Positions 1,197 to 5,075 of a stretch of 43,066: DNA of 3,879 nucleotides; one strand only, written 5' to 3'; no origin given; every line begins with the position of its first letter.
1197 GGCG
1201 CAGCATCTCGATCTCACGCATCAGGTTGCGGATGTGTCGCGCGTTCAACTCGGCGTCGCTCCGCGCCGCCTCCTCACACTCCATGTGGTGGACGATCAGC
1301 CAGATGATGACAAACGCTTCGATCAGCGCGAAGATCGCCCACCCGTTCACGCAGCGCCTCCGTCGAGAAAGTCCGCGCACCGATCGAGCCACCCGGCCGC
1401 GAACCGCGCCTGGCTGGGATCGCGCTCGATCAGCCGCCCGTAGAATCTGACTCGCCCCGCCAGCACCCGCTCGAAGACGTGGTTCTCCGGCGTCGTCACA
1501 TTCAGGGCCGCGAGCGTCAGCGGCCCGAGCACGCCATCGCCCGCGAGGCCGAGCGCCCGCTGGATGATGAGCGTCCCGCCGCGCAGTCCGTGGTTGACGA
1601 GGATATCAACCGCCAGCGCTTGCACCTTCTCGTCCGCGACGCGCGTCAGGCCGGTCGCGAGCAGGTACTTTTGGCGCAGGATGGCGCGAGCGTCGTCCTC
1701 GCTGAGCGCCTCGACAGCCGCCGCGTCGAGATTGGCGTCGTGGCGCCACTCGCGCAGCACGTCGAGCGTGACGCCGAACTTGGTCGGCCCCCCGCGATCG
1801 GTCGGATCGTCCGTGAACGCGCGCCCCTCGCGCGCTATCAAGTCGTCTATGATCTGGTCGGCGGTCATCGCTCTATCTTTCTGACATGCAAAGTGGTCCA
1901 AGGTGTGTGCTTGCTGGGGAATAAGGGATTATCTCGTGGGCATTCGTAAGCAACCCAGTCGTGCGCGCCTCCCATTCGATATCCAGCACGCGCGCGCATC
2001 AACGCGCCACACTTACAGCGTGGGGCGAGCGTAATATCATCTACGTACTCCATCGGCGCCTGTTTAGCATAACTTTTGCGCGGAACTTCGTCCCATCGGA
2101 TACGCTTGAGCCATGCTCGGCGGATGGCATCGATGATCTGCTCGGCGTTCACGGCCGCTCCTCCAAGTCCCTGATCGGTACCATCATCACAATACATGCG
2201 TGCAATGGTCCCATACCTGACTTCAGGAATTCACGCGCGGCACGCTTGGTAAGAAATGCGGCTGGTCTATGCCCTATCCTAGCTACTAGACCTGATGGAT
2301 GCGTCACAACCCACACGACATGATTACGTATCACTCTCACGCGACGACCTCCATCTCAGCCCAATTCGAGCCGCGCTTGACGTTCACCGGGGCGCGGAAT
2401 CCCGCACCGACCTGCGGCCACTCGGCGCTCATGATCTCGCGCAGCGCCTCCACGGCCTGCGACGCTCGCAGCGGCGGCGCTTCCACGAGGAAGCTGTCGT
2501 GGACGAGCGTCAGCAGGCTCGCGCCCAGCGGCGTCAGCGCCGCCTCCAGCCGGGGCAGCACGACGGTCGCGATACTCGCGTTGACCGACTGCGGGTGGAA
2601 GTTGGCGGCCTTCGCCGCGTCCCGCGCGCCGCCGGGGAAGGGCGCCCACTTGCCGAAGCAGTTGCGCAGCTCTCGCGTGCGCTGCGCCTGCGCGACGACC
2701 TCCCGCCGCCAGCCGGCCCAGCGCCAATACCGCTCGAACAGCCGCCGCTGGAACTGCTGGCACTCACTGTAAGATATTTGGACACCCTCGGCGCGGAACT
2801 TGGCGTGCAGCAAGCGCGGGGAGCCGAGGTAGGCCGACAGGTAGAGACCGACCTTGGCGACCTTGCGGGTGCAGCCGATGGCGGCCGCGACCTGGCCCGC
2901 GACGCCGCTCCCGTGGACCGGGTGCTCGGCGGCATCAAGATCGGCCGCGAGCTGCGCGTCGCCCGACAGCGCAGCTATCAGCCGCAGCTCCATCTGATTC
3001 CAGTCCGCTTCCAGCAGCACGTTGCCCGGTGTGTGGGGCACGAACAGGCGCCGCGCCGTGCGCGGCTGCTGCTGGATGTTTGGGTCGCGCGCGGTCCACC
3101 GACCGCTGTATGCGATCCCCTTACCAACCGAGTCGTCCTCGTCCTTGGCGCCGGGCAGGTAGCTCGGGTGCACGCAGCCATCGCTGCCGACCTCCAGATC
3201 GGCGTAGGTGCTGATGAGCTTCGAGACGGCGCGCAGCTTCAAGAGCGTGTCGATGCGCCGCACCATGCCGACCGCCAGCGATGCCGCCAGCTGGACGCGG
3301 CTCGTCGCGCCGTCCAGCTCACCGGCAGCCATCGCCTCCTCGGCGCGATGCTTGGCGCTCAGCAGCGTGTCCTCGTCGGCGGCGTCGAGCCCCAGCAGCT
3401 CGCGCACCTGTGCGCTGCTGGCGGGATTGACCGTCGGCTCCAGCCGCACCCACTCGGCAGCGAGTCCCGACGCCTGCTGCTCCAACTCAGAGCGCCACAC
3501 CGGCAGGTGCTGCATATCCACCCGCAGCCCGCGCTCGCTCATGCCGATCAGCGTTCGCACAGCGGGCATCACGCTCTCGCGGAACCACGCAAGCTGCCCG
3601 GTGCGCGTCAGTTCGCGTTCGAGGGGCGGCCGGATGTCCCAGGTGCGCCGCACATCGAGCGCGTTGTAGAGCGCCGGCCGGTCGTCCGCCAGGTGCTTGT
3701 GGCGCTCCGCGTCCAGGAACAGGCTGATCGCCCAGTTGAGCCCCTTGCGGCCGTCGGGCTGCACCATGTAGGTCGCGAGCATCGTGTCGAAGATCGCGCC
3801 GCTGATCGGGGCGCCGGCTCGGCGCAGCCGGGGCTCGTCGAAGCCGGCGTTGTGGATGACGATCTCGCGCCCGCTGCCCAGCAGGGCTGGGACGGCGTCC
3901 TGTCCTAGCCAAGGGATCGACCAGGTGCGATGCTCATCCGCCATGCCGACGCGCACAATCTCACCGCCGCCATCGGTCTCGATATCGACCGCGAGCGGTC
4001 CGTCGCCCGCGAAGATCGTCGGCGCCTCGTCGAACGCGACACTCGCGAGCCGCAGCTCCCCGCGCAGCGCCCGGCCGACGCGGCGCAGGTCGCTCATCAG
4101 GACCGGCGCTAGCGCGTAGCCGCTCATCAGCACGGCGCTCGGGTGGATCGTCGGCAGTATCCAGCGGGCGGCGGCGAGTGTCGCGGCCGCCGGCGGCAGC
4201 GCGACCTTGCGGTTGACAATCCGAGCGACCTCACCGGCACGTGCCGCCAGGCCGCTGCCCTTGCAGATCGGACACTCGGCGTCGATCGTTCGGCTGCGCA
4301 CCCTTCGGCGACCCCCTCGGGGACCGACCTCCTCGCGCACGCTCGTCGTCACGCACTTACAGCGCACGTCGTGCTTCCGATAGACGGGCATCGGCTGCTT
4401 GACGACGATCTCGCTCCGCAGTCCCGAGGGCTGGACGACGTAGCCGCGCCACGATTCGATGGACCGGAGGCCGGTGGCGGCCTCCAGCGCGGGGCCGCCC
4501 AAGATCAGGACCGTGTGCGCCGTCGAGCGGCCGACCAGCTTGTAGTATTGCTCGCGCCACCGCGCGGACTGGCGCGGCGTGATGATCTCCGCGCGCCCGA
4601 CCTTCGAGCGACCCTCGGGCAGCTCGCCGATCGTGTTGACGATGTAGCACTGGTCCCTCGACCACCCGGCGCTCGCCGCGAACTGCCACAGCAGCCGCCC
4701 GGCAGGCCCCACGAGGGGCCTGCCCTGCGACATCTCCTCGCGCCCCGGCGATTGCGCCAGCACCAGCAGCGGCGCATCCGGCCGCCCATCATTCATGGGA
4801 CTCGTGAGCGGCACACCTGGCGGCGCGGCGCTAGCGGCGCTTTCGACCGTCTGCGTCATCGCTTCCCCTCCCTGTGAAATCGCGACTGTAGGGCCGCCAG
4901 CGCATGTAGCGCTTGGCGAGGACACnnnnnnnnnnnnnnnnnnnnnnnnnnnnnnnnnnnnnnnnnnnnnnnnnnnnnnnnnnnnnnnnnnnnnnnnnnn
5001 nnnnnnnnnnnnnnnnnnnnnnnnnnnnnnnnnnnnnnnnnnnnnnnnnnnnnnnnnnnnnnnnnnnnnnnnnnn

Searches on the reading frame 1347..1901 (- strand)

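Call 14: search_protein_families(library=pfam, proteins=[window:1347-1901:-], max_evalue=0.01)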
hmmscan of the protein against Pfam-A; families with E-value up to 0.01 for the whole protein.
window:1347-1901:- (184 aa): 2 families
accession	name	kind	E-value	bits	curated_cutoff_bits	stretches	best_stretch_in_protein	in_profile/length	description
PF05838.17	Glyco_hydro_108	-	2.5e-17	63.6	21.2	1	19-105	2-85/85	Glycosyl hydrolase 108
PF09374.15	PG_binding_3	-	6.8e-13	49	24.6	1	110-174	3-74/76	Predicted Peptidoglycan domain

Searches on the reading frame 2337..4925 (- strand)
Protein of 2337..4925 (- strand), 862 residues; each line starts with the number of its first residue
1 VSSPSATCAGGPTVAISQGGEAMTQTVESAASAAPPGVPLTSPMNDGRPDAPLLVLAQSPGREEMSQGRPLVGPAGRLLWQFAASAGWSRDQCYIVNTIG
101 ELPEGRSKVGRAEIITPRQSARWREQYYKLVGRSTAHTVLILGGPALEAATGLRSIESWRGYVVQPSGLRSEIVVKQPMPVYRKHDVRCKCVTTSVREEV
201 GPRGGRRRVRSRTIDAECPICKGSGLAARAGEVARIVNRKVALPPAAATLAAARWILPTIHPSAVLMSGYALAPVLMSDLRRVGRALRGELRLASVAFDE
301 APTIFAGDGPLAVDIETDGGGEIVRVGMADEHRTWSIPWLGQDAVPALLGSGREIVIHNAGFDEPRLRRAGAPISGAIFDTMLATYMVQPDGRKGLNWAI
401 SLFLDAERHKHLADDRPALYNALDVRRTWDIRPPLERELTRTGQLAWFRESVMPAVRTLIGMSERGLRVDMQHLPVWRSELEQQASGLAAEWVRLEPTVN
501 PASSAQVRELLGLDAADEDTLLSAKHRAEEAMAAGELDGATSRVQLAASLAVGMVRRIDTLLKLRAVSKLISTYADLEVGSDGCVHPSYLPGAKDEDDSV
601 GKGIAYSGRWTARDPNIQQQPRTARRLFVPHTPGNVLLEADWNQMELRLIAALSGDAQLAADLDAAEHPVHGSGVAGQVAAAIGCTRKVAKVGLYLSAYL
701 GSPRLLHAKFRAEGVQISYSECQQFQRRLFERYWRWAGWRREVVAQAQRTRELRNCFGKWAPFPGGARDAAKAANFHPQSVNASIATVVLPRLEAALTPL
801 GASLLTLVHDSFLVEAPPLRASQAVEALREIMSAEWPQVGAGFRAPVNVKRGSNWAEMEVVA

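Call 14: search_protein_families(library=pfam, proteins=[window:2337-4925:-], max_evalue=0.01)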
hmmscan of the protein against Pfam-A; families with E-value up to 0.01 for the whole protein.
window:2337-4925:- (862 aa): 3 families
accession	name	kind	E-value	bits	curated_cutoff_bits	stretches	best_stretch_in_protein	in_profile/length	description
PF00476.26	DNA_pol_A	-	4.7e-30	105.2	34.3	1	478-857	8-381/381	DNA polymerase family A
PF03167.25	UDG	-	4.2e-15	56.5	24.3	1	46-266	3-122/141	Uracil DNA glycosylase superfamily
PF01612.26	DNA_pol_A_exo1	-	0.005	17.1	23.6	0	347-397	70-121/173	3'-5' exonuclease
